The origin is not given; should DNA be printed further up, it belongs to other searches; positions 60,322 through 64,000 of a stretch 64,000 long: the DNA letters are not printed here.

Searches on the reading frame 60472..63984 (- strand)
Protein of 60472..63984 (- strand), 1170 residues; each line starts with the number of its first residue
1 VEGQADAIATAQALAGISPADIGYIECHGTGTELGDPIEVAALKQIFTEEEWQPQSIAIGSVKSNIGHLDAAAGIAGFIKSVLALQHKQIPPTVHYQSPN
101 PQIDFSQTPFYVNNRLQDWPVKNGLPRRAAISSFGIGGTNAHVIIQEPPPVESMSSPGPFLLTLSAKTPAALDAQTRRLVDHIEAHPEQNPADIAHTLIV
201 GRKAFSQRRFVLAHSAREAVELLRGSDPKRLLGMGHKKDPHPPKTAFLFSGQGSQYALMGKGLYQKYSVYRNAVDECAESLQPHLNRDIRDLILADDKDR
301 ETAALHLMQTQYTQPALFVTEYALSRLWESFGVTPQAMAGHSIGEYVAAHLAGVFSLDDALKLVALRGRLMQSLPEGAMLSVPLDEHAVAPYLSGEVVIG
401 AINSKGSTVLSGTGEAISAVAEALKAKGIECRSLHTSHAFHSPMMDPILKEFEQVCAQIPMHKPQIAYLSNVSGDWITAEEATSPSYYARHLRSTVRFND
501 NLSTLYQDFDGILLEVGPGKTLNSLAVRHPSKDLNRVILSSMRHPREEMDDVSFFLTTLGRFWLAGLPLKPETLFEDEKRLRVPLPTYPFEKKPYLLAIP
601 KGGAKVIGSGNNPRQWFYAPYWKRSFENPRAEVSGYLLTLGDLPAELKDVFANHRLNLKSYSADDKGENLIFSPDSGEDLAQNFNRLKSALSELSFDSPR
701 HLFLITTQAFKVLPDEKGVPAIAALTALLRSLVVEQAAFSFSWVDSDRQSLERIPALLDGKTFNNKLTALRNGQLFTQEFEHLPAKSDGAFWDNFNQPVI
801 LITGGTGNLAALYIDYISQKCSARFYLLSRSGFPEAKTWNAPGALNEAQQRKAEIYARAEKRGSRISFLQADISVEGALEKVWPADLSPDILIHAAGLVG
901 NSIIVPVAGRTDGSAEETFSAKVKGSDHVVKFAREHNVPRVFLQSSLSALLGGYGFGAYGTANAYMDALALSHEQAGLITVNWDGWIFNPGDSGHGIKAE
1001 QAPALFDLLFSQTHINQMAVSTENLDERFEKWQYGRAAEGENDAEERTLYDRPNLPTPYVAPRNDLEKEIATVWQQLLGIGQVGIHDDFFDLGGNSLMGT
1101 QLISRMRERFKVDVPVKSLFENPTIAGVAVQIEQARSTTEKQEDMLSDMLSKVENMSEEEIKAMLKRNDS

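Call 15: search_protein_families(library=pfam, proteins=[window:60472-63984:-], max_evalue=0.001)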
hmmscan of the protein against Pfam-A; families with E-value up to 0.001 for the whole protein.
window:60472-63984:- (1170 aa): 8 families
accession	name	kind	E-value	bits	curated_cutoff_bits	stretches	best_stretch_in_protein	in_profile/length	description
PF00698.26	Acyl_transf_1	-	1.2e-54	186.4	32.7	1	247-532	2-280/319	Acyl transferase domain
PF02801.28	Ketoacyl-synt_C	-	6.5e-36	123.4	20.8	1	2-96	25-118/119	Beta-ketoacyl synthase, C-terminal domain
PF08659.16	KR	-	4.2e-22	79.4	22.6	1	800-984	3-176/180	KR domain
PF22621.2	CurL-like_PKS_C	-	4.1e-21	75.2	27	1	161-223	2-64/64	CurL-like, PKS C-terminal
PF16197.11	KAsynt_C_assoc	-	3.1e-16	60.2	33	1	99-202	1-103/111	Ketoacyl-synthetase C-terminal extension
PF00550.31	PP-binding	-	6.6e-16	58.8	20.8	1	1069-1129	2-64/67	Phosphopantetheine attachment site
PF22336.2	RhiE-like_linker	-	1.1e-13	51.4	27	1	164-224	2-61/67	RhiE-like, KS-MAT linker domain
PF01370.27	Epimerase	-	6.9e-05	22.8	20.9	1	800-949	1-117/240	NAD dependent epimerase/dehydratase family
